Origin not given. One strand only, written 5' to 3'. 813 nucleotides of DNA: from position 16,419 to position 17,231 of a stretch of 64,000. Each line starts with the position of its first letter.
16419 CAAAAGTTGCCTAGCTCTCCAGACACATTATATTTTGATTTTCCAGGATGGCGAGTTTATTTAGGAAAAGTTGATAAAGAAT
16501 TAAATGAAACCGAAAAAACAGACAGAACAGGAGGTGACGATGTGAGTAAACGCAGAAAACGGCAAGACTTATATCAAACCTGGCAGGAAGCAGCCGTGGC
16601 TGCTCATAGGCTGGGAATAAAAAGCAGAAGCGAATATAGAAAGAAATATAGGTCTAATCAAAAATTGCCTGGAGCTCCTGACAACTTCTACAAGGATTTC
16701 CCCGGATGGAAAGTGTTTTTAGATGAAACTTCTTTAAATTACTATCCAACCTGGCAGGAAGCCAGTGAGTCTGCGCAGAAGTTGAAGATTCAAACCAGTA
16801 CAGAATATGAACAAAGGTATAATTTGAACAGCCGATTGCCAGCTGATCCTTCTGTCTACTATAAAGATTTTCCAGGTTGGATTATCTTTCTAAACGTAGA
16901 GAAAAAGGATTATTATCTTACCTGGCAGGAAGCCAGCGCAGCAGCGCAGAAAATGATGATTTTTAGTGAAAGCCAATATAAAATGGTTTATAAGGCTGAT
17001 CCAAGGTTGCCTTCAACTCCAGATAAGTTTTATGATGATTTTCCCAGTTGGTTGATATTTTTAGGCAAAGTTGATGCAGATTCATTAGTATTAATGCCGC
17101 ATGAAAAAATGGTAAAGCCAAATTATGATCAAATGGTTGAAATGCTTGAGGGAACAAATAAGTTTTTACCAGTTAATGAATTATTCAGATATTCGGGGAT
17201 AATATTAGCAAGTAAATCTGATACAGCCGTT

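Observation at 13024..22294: Four-gene island built from a ~55-aa LPS-motif repeat: 1475-aa and 704-aa repeat proteins, a single-repeat mini-protein and a zinc-ribbon SF2 helicase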

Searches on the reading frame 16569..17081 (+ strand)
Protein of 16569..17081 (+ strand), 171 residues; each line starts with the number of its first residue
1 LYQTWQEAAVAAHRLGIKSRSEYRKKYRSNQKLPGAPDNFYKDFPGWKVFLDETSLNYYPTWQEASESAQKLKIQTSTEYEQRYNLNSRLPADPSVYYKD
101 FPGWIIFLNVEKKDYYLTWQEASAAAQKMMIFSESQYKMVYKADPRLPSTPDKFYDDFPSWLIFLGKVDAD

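Call 47: find_homologous_proteins(query=A2, max_evalue=0.00001)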
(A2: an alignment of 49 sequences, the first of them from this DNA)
Query A2 (49 sequences) (171 aa, profile of the alignment): 108 proteins with E <= 0.00001 among 3901 candidates.
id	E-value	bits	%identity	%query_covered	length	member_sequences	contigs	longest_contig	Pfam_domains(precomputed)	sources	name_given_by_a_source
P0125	1.0e-112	392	48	96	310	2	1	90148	PF14882.12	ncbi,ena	-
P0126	6.4e-106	370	46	98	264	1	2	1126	PF14882.12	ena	-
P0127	7.4e-102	356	51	97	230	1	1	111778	PF14882.12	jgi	jgi:hypothetical protein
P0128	6.6e-101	353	48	98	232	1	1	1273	PF14882.12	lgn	-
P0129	9.5e-98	343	47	96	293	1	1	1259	PF14882.12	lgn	-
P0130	3.7e-97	341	43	98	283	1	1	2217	PF14882.12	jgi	-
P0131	7.6e-97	340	50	98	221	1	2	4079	PF14882.12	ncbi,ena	-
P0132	1.6e-94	333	41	97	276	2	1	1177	PF14882.12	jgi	-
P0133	1.8e-93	329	43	99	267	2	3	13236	PF14882.12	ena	-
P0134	1.5e-92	326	41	98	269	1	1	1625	PF14882.12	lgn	-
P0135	4.1e-89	315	46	98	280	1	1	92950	PF14882.12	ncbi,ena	-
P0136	1.3e-88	313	44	98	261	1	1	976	PF14882.12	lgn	-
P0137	1.6e-81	290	39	96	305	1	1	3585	PF14882.12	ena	-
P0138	2.0e-81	290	48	96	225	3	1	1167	PF14882.12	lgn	-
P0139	2.8e-79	283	41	96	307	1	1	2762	PF14882.12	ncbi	-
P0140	1.9e-76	274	45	97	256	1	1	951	PF14882.12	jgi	jgi:hypothetical protein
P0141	2.4e-76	273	42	98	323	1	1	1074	PF14882.12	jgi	jgi:hypothetical protein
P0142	5.6e-76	272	49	98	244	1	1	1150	PF14882.12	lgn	-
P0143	8.7e-76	272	43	96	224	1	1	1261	PF18307.7,PF14882.12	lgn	-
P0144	2.0e-72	261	49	97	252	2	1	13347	PF14882.12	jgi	jgi:hypothetical protein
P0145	5.2e-72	259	34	97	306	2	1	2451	PF14882.12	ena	-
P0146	3.1e-70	253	39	96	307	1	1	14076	PF14882.12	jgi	jgi:hypothetical protein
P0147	1.6e-69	251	46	98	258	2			PF14882.12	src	-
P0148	7.5e-68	246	40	97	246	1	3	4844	PF14882.12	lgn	-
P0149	8.1e-68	246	46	98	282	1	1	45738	PF14882.12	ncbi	-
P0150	2.0e-67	244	37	100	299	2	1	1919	PF14882.12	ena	-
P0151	6.0e-66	240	44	97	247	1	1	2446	PF14882.12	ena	-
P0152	2.6e-63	231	40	96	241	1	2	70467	PF14882.12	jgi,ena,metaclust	metaclust:\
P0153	2.8e-61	224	35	96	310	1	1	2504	PF14882.12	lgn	-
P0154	1.2e-60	222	43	99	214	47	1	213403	PF20484.4,PF14882.12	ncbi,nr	ncbi:TPA: hypothetical protein NH837_000399, partial [Pseudomonas aeruginosa]|nr:hypothetical protei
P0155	4.6e-60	220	45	98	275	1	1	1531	PF14882.12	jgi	jgi:hypothetical protein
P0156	7.7e-60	220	49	98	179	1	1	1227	PF14882.12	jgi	-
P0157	3.3e-59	218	46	98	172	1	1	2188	PF14882.12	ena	-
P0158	1.5e-58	215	49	99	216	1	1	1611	PF14882.12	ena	-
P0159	9.5e-58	213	38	95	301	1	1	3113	PF14882.12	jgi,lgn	jgi:hypothetical protein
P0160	1.5e-57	212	46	98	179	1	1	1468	PF14882.12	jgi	jgi:hypothetical protein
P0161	1.7e-56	209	46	98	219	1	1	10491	PF14882.12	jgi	jgi:hypothetical protein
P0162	4.7e-56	207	44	100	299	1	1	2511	PF14311.13,PF14882.12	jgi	jgi:Zn finger protein HypA/HybF involved in hydrogenase expression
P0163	2.1e-55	205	41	98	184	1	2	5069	PF14882.12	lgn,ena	-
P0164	4.9e-55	204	45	99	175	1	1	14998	PF14882.12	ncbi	-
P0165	6.9e-55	204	47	98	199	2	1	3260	PF14882.12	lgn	-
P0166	8.6e-55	203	45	98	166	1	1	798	PF26207.1,PF14882.12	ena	-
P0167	2.1e-53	199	42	98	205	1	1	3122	PF14882.12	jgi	jgi:hypothetical protein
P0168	1.1e-51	193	44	85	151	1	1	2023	PF14882.12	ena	-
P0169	1.1e-51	193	46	98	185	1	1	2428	PF14882.12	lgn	-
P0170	2.4e-51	192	43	96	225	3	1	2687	PF14882.12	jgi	jgi:hypothetical protein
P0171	1.4e-50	189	37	98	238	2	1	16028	PF14882.12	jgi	jgi:hypothetical protein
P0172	7.6e-49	184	46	94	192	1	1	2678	PF14882.12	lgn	-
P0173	1.4e-48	183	42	92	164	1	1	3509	PF14882.12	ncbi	-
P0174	1.8e-48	183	44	93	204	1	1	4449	PF14882.12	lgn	-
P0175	4.5e-48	181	45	90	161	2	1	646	PF14882.12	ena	-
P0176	8.4e-48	180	39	97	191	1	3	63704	PF14882.12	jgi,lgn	-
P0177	8.1e-47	177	44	93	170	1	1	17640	PF14882.12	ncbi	ncbi:MAG: hypothetical protein RLZZ230_361, partial [Candidatus Parcubacteria bacterium]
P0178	7.0e-46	174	44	92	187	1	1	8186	PF14882.12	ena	-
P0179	1.1e-45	174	42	86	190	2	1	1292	PF14882.12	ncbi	-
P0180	2.8e-45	172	40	80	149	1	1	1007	PF14882.12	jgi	jgi:hypothetical protein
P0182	7.2e-45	171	37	87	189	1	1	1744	PF14882.12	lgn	-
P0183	1.8e-44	170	42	79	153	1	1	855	PF14882.12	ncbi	-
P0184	2.4e-44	169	45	81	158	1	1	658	PF14882.12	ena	-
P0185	7.4e-44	168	35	97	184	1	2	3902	PF14882.12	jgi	jgi:hypothetical protein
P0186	1.4e-43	167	35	99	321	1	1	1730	PF14882.12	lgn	-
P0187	2.1e-43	166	34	96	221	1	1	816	PF14882.12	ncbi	-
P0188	2.1e-43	166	53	67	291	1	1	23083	PF14882.12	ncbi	-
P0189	2.7e-41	159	49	65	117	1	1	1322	PF14882.12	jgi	-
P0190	2.9e-41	159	43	80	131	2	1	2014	PF14882.12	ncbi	-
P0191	3.5e-40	156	48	64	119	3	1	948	PF14882.12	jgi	-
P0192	4.8e-39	152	40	96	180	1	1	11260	PF14882.12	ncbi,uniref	ncbi:integrase, partial [Shewanella sp. 10N.7]|uniref:integrase repeat-containing protein n=1 Tax=Sh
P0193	1.5e-38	150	42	96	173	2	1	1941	PF01922.24,PF14882.12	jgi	jgi:signal recognition particle subunit SEC65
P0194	2.3e-38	150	43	96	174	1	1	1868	PF14882.12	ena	-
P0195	2.5e-38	150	36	91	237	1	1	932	PF14882.12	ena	-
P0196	1.1e-37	148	49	65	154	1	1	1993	PF14882.12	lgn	-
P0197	6.1e-37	145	38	95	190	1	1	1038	PF14882.12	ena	-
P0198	6.5e-37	145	45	64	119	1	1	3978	PF14882.12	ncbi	-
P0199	4.7e-36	142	49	65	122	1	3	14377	PF14882.12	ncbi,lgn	-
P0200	6.0e-36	142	47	66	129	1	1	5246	PF14882.12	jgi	-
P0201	7.5e-36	142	46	65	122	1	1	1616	PF14882.12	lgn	-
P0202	9.8e-36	141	48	70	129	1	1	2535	PF14882.12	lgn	-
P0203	1.3e-35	141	55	64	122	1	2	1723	PF14882.12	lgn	-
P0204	1.3e-35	141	46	63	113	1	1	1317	PF14882.12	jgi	jgi:hypothetical protein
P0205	4.5e-34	136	52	62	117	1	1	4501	PF14882.12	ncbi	ncbi:MAG: hypothetical protein RLZZ230_941, partial [Candidatus Parcubacteria bacterium]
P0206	6.6e-34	135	41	82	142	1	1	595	PF14882.12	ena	-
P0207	1.1e-32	131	50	67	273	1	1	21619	PF00271.38,PF14882.12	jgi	jgi:hypothetical protein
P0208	2.1e-32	130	47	65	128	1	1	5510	PF14882.12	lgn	-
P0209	7.1e-32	129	47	56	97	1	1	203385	PF14882.12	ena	-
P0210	2.3e-31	127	44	67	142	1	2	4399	PF14882.12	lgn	-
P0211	4.2e-31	126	33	97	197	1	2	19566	PF14882.12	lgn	-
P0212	4.4e-31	126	54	55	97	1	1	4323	PF14882.12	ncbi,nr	ncbi:MAG TPA: integrase repeat-containing protein, partial [Candidatus Paceibacterota bacterium]|nr:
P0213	4.9e-31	126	38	63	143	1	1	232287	PF14882.12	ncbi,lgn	-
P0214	2.3e-30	124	40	61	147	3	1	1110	PF14882.12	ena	-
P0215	4.0e-30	123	38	68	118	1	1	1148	PF14882.12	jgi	jgi:hypothetical protein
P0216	1.1e-29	122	33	92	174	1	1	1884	PF14882.12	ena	-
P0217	5.4e-29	119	39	97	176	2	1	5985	PF14882.12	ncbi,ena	-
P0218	7.6e-29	119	41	58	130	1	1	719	PF14882.12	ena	-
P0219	2.9e-28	117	38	64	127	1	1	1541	PF14882.12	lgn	-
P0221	7.9e-26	109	35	64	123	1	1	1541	PF14882.12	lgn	-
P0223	3.9e-22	97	43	44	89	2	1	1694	PF14882.12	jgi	-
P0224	2.3e-21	94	42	50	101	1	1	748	PF14882.12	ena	-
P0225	7.2e-21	93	55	46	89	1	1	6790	PF14882.12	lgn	-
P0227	1.9e-20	91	39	61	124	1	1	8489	PF14882.12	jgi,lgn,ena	-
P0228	3.1e-19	87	42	55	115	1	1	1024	PF14882.12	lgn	-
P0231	9.8e-12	63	29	91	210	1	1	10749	PF14882.12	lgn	-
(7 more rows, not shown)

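Call 48: predict_structure(alignment_id=A2)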
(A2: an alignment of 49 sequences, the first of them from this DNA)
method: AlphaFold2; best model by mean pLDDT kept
length: 171 residues; sequences in the alignment: 49
mean_pLDDT: 93.6   pTM: 0.58
mean pLDDT of the five models: 93.6, 93.5, 92.6, 92.5, 91.9
residues with pLDDT >= 90: 149; 70-90: 16; 50-70: 5; < 50: 1
segments of 3 or more residues with pLDDT < 50: none
pLDDT, mean of each block of 10 residues (from residue 1): 92 94 98 98 92 77 97 96 92 94 95 92 98 97 96 97 90 48
secondary structure, 60 per line:
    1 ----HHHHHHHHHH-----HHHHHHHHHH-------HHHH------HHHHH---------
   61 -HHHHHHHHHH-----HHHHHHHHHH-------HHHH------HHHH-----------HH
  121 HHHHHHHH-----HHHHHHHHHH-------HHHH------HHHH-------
elements in order: H5-14 H20-29 H37-40 H47-51 H62-71 H77-86 H94-97 H104-107 H119-128 H134-143 H151-154 H161-164

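Call 53: search_dna_similar(query=window:16569-17081:+, collection=phages, mode=protein, max_evalue=0.001, max_rows=30)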
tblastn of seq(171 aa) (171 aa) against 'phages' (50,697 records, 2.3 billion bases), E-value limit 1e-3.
Records with a match: 1; places in all: 1; records where one place covers at least 80% of the query: 1.
Best place of each record, by identity: <60% 1.
By first word of the organism name: uncultured 1.
By host as written in the record: - 1.
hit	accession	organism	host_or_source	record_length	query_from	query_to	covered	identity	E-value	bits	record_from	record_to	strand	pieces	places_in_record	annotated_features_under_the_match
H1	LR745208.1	uncultured phage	metagenomic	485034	6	166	94%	28.1%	9e-7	53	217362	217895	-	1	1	record has no annotation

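Call 58: fold_search(model_id=the predicted structure, library=viral)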
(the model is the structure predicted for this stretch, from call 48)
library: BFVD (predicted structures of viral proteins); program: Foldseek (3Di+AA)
matches with E <= 10: 31; with E <= 0.001: 1
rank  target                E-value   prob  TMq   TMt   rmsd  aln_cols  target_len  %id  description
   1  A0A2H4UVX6            2.1e-04  1.00  0.43  0.12  10.4       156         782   20  DEXDc helicase [Bodo saltans virus]
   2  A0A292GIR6            2.3e-03  1.00  0.30  0.21   8.4       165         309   24  (no name in the UniProt tables at hand)
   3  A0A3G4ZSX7            2.5e-03  1.00  0.42  0.12   5.8       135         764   25  Superfamily II DNA or RNA helicase [Terrestrivirus sp.]
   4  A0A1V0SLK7            1.5e-02  0.99  0.41  0.14  10.1       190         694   17  Superfamily II helicase (Fragment) [Klosneuvirus KNV1]
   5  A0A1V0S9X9            2.3e-01  0.97  0.39  0.15   5.1       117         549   21  Superfamily II DNA or RNA helicase [Catovirus CTV1]
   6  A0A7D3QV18            9.0e-01  0.09  0.17  0.08  13.7       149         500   11  Uncharacterized protein [Fadolivirus FV1/VV64]
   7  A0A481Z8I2            2.9e+00  0.02  0.13  0.08  17.0       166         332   14  SAP domain protein [Pithovirus LCPAC302]
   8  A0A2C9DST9            2.9e+00  0.01  0.10  0.13  14.9       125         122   13  Uncharacterized protein [Western grey kangaroopox virus]
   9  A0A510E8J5            3.6e+00  0.01  0.12  0.15  20.7       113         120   15  (no name in the UniProt tables at hand)
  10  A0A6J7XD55            4.2e+00  0.03  0.16  0.16  13.3       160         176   13  Uncharacterized protein [uncultured Caudovirales phage]
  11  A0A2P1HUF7            4.9e+00  0.04  0.20  0.09  16.8       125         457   14  DNA 3'-5' helicase [Human papillomavirus type 16]
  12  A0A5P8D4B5            5.5e+00  0.04  0.18  0.06  16.3       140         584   14  NS1 [Eqcopivirus EqCoPV_8]
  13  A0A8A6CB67            5.8e+00  0.02  0.14  0.18  16.3       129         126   11  (no name in the UniProt tables at hand)
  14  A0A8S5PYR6            6.1e+00  0.04  0.24  0.16  11.1       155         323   12  Peptidoglycan hydrolase [Myoviridae sp. ctv9K3]
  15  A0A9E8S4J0            6.8e+00  0.02  0.17  0.08  19.3       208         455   14  (no name in the UniProt tables at hand)
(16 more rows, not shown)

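Call 59: search_dna_similar(query=window:16569-17081:+, collection=plasmids, mode=protein, max_evalue=0.001, max_rows=30)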
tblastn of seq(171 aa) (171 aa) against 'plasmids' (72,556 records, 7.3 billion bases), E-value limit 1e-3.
Records with a match: 11; places in all: 34; records where one place covers at least 80% of the query: 11.
Best place of each record, by identity: <60% 11.
By first word of the organism name: Pseudomonas 7; Marinobacter 1; Deinococcus 1; Pseudoalteromonas 1; Alteromonas 1.
By predicted mobility (MOB-suite, as given by PLSDB): non-mobilizable 6; conjugative 3; mobilizable 2.
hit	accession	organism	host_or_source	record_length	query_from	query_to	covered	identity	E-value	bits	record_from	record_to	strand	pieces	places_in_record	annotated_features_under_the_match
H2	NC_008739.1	Marinobacter nauticus VT8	-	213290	2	166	96%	42.0%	5e-24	104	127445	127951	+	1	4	VPA1269 family protein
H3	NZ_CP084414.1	Pseudomonas sp. HS-18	mixed culture,soil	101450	2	166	96%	38.8%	4e-24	104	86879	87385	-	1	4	VPA1269 family protein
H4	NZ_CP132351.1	Pseudomonas sp. NY8896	Homo sapiens,urine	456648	2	166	96%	35.3%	1e-16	83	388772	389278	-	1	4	VPA1269 family protein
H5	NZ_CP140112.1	Pseudomonas aeruginosa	Homo sapiens,central venous ...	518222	2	166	96%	35.3%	1e-16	83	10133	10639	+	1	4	VPA1269 family protein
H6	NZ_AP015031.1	Pseudomonas putida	-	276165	1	165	96%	34.7%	1e-12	141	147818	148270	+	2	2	integrase repeat-containing protein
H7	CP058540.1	Deinococcus sp. D7000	seawater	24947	4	171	98%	31.2%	5e-18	87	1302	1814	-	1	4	hypothetical protein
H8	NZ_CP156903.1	Pseudomonas kurunegalensis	Homo sapiens,stool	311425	2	149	87%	32.7%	3e-16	82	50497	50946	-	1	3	integrase repeat-containing protein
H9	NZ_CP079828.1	Pseudomonas sp. HD6515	sewage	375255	2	149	87%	32.7%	3e-16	82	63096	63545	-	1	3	integrase repeat-containing protein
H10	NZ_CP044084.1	Pseudomonas luteola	Homo sapiens,clinical isolate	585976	2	149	87%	32.7%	3e-16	82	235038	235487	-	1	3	integrase repeat-containing protein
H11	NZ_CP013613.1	Pseudoalteromonas rubra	Sea water,Sea water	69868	4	154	88%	26.7%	4e-4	47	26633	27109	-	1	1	hypothetical protein | DNA replication terminus site-binding protein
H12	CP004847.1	Alteromonas mediterranea 615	-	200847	4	165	95%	23.9%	9e-10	64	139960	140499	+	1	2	hypothetical protein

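Call 60: get_annotated_region(hit=H2, flank=6000)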
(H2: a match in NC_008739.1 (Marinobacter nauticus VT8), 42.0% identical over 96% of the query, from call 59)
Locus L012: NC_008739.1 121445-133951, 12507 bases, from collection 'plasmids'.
description: Marinobacter nauticus VT8 plasmid pMAQU02, complete sequence
organism: Marinobacter nauticus VT8 (NCBI taxid 351348)
taxonomy: Bacteria; Pseudomonadota; Gammaproteobacteria; Pseudomonadales; Marinobacteraceae; Marinobacter; Marinobacter nauticus; Marinobacter nauticus VT8
host: -; source: -; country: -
typing (MOB-suite, as given by PLSDB): conjugative; replicon rep_cluster_255; relaxase MOBH; mating-pair formation MPF_G
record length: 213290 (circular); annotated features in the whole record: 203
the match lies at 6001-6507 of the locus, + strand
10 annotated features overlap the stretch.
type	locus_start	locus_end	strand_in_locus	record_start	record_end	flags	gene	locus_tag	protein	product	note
CDS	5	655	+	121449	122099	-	-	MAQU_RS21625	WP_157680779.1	hypothetical protein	-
CDS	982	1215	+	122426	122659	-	-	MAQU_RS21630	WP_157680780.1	hypothetical protein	-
CDS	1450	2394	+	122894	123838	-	-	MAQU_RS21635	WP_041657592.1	IS5 family transposase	-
CDS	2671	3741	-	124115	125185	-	-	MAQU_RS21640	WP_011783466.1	PEP-CTERM sorting domain-containing protein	-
CDS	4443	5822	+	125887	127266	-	gmtY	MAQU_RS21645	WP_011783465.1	gamma-mobile-trio recombinase GmtY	-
CDS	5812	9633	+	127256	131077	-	-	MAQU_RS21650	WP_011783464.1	VPA1269 family protein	-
CDS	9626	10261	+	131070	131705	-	gmtX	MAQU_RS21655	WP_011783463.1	gamma-mobile-trio protein GmtX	-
CDS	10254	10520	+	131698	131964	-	-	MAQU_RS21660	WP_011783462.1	hypothetical protein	-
CDS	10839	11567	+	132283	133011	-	phnF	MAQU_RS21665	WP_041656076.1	phosphonate metabolism transcriptional regulator PhnF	GO:0015716 - organic phosphonate transport [Evidence IEA]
CDS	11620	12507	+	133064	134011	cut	-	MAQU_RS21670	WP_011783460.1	phosphate/phosphite/phosphonate ABC transporter substrate-binding protein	-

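Call 61: get_annotated_region(hit=H6, flank=5000)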
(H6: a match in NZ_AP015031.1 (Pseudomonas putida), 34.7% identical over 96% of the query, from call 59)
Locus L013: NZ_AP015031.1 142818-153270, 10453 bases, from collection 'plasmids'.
description: Pseudomonas putida strain KF715 plasmid pKF715B, complete sequence
organism: Pseudomonas putida (NCBI taxid 303)
taxonomy: Bacteria; Pseudomonadota; Gammaproteobacteria; Pseudomonadales; Pseudomonadaceae; Pseudomonas; Pseudomonas putida
host: -; source: -; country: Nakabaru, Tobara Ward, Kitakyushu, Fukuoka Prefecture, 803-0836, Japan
typing (MOB-suite, as given by PLSDB): conjugative; replicon rep_cluster_402; relaxase MOBF; mating-pair formation MPF_F
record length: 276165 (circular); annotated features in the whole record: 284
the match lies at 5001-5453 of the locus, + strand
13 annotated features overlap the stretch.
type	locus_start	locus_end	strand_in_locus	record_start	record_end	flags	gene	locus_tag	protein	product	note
CDS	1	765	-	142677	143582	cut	-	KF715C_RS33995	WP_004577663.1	cation diffusion facilitator family transporter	-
CDS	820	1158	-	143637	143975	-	-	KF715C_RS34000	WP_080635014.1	zinc ribbon domain-containing protein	-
CDS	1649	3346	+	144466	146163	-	-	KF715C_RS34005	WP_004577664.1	phosphoethanolamine--lipid A transferase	-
CDS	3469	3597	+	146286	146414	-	-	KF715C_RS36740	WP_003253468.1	hypothetical protein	-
CDS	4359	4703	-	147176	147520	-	-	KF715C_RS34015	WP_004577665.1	cupin domain-containing protein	-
CDS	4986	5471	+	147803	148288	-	-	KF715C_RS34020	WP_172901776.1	integrase repeat-containing protein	-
CDS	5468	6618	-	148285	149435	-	-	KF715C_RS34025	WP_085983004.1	IS3 family transposase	-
CDS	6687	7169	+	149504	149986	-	-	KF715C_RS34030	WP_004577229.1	hypothetical protein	-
CDS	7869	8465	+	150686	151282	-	-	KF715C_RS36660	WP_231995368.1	HNH endonuclease signature motif containing protein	-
CDS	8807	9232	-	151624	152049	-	-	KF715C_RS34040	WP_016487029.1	hypothetical protein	-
CDS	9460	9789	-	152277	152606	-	-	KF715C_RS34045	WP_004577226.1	DUF6388 family protein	-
CDS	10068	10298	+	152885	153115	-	-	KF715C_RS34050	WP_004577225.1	hypothetical protein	-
CDS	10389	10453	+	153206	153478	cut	-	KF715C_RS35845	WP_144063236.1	hypothetical protein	-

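Call 62: search_protein_families(library=pfam, proteins=[L012:5812-9633:+, L013:4986-5471:+, P0154, P0125], max_evalue=0.001)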
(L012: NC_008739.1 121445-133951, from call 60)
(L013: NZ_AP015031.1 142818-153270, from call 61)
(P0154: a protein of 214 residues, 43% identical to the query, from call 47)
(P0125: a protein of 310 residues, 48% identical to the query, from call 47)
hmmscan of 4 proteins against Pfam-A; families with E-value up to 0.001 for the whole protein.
L012:5812-9633:+ (1273 aa): 4 families
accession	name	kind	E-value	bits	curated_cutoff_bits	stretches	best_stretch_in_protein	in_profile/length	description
PF14882.11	INT_rpt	-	2.6e-73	242.6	26.5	8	25-77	1-55/55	Integrase repeat unit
PF13009.11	Integrase_2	-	3.8e-70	237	25.4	1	488-802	10-327/327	Putative integrase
PF00589.27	Phage_integrase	-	4e-06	27.2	27.1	1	866-922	115-168/172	Phage integrase family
PF08523.15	MBF1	-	8.9e-06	26.5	22.2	0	223-258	2-36/73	Multiprotein bridging factor 1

L013:4986-5471:+ (161 aa): 1 family
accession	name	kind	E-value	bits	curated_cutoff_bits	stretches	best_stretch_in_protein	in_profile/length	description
PF14882.11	INT_rpt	-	3.8e-14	53.1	26.5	2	85-135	1-55/55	Integrase repeat unit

P0154 (214 aa): 2 families
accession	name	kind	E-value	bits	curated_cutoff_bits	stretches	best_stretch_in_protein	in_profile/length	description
PF14882.11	INT_rpt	-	1.3e-31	109.1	26.5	3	145-194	1-52/55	Integrase repeat unit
PF20484.3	DUF6723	-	3.4e-06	27.2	27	0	173-199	36-62/73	Family of unknown function (DUF6723)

P0125 (310 aa): 1 family
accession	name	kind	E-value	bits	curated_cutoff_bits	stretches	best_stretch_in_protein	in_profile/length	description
PF14882.11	INT_rpt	-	5.1e-42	142.3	26.5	4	107-156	2-55/55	Integrase repeat unit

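Call 66: find_encoding_contigs(protein=P0125, flank=8000, max_places=2)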
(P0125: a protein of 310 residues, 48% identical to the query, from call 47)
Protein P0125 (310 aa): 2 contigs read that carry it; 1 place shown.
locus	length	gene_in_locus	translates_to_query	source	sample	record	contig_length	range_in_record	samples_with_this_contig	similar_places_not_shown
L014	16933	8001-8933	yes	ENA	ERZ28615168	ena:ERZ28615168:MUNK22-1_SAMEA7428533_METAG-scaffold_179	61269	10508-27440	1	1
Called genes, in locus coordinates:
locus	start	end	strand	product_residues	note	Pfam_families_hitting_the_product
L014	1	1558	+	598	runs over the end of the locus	PF00009:GTP_EFTU, PF01926:MMR_HSR1 (weak), PF22042:EF-G_D2, PF03144:GTP_EFTU_D2 (weak), PF00679:EFG_C, PF21018:BipA_C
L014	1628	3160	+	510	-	PF25973:BSH_CzcB (faint), PF25975:CzcB_C (weak)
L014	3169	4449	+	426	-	PF02687:FtsX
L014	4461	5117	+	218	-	-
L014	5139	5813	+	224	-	PF01746:tRNA_m1G_MT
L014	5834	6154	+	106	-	-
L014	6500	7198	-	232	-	-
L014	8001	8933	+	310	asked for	PF14882:INT_rpt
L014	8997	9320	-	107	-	-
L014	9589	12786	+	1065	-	PF04563:RNA_pol_Rpb2_1, PF04561:RNA_pol_Rpb2_2, PF04565:RNA_pol_Rpb2_3, PF10385:RNA_pol_Rpb2_45, PF00562:RNA_pol_Rpb2_6, PF04560:RNA_pol_Rpb2_7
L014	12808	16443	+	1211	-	PF04997:RNA_pol_Rpb1_1, PF00623:RNA_pol_Rpb1_2, PF04983:RNA_pol_Rpb1_3, PF05000:RNA_pol_Rpb1_4 (weak), PF04998:RNA_pol_Rpb1_5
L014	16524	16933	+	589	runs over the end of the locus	PF01807:Zn_ribbon_DnaG, PF08275:DNAG_N, PF01751:Toprim (weak), PF13155:Toprim_2, PF13662:Toprim_4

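Call 67: find_encoding_contigs(protein=P0127, flank=8000, max_places=2)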
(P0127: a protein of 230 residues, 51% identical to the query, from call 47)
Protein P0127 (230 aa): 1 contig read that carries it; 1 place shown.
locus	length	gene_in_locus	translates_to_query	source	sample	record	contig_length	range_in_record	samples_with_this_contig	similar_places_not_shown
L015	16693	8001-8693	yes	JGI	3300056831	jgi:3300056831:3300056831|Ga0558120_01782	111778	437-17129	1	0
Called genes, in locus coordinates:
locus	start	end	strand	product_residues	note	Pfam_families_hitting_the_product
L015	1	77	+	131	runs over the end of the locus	-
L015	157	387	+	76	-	PF01556:DnaJ_C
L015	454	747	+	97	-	PF01541:GIY-YIG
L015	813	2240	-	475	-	PF01406:tRNA-synt_1e, PF09334:tRNA-synt_1g (faint), PF23493:CysS_C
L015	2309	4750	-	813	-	PF00690:Cation_ATPase_N, PF00122:E1-E2_ATPase, PF00702:Hydrolase, PF00689:Cation_ATPase_C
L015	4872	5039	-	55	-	-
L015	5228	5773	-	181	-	PF00520:Ion_trans (weak)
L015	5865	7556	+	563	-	PF00999:Na_H_Exchanger, PF02254:TrkA_N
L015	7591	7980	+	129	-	PF00829:Ribosomal_L21p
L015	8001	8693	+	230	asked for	PF14882:INT_rpt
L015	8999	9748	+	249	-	PF06161:DUF975 (faint)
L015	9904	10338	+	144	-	PF02381:MraZ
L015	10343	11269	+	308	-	PF01795:Methyltransf_5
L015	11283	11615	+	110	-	-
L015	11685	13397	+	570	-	PF03717:PBP_dimer (weak), PF00905:Transpeptidase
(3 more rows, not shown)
